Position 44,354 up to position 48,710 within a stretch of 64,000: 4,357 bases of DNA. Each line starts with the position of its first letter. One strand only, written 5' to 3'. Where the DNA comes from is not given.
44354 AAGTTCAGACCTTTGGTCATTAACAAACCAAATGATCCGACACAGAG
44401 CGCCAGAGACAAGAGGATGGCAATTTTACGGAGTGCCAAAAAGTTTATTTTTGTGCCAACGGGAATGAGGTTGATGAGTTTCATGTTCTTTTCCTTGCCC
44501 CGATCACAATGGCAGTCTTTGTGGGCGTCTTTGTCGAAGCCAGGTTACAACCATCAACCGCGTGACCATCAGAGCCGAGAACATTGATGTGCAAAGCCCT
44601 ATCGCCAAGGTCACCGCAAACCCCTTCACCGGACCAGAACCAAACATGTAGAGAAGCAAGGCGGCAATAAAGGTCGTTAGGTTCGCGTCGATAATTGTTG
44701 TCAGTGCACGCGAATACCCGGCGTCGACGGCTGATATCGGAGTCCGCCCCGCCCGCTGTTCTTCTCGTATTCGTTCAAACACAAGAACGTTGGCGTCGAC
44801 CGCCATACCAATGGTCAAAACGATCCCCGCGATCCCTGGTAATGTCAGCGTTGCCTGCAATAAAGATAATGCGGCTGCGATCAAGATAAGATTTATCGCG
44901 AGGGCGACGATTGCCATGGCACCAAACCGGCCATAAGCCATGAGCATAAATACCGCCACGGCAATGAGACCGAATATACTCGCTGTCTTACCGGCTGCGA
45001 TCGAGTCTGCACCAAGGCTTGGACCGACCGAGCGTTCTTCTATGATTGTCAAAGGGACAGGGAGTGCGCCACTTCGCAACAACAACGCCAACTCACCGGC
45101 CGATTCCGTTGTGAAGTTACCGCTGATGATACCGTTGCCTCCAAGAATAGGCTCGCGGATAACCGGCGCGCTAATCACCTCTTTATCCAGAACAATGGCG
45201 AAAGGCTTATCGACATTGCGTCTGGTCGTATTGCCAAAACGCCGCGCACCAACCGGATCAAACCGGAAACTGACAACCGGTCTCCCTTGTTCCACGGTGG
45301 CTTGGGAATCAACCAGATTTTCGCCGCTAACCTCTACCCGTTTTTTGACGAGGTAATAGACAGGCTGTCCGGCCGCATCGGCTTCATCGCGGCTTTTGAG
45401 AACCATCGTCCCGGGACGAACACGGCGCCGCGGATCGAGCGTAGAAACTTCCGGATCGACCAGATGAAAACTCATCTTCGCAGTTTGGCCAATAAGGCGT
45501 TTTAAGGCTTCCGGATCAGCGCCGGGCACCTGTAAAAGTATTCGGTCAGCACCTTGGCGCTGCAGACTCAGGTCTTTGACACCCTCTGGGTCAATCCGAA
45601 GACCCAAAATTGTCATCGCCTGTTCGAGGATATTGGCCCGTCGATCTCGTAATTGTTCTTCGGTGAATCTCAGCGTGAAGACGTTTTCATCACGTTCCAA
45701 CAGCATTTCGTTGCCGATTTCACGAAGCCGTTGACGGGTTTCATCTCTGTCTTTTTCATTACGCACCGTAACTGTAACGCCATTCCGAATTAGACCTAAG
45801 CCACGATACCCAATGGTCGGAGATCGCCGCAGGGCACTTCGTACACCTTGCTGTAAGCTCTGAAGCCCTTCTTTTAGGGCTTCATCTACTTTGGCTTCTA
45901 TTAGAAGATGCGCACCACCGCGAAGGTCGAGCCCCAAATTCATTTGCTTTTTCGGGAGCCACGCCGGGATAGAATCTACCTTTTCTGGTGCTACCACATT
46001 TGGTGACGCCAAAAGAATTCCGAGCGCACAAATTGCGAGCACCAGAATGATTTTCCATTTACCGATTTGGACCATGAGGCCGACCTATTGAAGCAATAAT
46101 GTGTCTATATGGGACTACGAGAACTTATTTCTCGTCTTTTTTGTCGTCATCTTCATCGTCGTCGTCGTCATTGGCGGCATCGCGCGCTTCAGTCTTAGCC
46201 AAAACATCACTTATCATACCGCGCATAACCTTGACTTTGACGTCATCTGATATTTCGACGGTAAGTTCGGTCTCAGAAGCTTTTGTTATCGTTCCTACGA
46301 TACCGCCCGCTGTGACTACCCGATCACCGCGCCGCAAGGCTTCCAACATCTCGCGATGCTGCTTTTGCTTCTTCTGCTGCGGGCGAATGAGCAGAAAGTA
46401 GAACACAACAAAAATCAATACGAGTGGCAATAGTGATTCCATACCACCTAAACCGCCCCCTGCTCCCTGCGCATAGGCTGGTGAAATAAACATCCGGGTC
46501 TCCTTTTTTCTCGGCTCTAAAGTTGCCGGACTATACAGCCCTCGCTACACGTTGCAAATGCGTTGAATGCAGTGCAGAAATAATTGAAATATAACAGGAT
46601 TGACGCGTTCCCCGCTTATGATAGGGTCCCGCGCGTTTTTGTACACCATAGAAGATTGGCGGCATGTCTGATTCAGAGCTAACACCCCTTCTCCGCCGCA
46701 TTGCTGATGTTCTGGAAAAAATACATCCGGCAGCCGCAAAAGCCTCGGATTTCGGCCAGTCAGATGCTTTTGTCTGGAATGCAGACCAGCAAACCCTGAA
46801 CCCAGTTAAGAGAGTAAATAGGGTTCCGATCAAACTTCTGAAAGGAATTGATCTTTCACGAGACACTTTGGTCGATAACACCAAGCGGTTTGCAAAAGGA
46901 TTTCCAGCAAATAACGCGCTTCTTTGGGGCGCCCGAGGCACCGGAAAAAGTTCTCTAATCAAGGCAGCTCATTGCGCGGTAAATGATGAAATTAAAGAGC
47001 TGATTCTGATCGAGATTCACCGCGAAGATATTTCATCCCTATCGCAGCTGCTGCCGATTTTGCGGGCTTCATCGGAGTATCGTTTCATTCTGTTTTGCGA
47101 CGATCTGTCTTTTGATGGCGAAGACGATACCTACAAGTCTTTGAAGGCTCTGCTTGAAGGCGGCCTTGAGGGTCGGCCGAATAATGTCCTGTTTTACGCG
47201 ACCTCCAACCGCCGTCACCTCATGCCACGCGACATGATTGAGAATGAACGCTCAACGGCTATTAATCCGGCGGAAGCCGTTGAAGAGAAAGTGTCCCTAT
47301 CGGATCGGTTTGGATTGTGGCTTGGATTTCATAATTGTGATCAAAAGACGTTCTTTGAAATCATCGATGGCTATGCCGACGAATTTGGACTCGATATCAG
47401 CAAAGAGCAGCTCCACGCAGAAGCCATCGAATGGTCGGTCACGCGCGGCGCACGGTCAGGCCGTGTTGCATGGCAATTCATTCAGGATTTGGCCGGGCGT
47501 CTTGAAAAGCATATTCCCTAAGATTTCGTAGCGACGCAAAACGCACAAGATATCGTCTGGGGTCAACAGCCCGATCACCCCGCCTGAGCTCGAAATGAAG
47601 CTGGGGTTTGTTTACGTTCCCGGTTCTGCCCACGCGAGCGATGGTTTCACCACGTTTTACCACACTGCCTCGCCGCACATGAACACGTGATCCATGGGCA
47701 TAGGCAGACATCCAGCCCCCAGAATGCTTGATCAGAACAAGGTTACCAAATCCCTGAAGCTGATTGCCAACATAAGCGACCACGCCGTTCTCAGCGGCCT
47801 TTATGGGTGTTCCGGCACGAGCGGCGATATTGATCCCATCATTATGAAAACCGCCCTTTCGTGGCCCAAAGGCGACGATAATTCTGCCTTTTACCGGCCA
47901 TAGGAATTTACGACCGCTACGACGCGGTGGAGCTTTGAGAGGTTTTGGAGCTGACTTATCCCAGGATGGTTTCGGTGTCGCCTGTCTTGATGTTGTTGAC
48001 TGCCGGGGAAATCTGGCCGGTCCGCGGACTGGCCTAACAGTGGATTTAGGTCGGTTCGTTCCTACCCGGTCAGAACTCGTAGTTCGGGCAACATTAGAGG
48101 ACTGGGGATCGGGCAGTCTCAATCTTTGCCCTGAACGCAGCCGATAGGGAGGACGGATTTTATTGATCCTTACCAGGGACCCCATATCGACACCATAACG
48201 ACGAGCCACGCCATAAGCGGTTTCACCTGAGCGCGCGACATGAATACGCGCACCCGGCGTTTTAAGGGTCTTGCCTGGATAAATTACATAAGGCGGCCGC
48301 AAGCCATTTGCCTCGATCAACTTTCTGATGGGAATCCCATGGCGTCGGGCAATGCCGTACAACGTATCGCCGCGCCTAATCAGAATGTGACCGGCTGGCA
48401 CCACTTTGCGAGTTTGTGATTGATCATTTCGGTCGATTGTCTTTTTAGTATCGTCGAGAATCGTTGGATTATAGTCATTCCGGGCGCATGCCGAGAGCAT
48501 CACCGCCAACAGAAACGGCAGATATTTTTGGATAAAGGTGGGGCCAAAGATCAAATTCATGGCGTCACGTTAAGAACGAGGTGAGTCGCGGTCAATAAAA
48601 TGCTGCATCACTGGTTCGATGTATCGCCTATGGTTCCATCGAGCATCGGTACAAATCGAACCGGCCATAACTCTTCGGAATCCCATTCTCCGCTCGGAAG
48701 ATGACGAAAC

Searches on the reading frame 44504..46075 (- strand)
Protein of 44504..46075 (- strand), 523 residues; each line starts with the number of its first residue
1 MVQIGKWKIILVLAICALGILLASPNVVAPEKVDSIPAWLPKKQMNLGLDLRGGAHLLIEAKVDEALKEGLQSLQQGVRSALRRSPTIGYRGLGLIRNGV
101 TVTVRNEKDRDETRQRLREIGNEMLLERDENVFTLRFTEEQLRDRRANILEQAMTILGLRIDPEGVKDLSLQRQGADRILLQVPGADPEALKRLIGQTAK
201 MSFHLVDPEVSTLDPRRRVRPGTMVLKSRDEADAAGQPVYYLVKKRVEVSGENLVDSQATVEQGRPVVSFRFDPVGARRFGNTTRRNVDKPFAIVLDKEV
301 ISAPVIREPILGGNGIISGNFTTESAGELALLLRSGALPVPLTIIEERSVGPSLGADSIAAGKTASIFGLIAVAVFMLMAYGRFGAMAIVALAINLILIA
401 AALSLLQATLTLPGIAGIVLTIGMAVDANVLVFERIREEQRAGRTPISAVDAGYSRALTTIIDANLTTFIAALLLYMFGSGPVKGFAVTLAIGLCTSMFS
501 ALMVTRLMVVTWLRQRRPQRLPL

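Call 32: search_protein_families(library=pfam, proteins=[window:44504-46075:-], max_evalue=0.00001)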
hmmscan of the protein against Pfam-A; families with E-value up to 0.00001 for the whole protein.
window:44504-46075:- (523 aa): 6 families
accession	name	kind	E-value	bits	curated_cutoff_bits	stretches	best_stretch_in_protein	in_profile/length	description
PF22599.2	SecDF_P1_head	-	3.2e-38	130.6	27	1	235-340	9-114/114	SecDF, P1 head subdomain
PF02355.23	SecD_SecF_C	-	9.8e-22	77.7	20.5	1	343-512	14-186/189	Protein export membrane protein SecD/SecF, C-terminal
PF21760.3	SecD_1st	-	9.9e-16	57.4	27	1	150-207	1-59/60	Protein translocase subunit SecDF, P1 domain, N-terminal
PF03176.21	MMPL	-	2.1e-06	27.4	20.5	1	364-505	147-295/333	MMPL family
PF07549.19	Sec_GG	-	4.1e-06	26.6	20.3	1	39-62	2-25/28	SecD/SecF GG Motif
PF00873.25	ACR_tran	-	5.6e-06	24.8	28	1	358-518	329-495/1021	AcrB/AcrD/AcrF family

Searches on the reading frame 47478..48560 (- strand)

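Call 32: search_protein_families(library=pfam, proteins=[window:47478-48560:-], max_evalue=0.00001)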
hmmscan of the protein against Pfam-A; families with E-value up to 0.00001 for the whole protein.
window:47478-48560:- (360 aa): 2 families
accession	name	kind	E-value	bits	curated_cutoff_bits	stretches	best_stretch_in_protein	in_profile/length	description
PF01551.29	Peptidase_M23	-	3.7e-30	104.4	28.7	1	240-334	3-96/96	Peptidase family M23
PF01476.26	LysM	-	7.2e-27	93.5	20.9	2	61-102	3-43/43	LysM domain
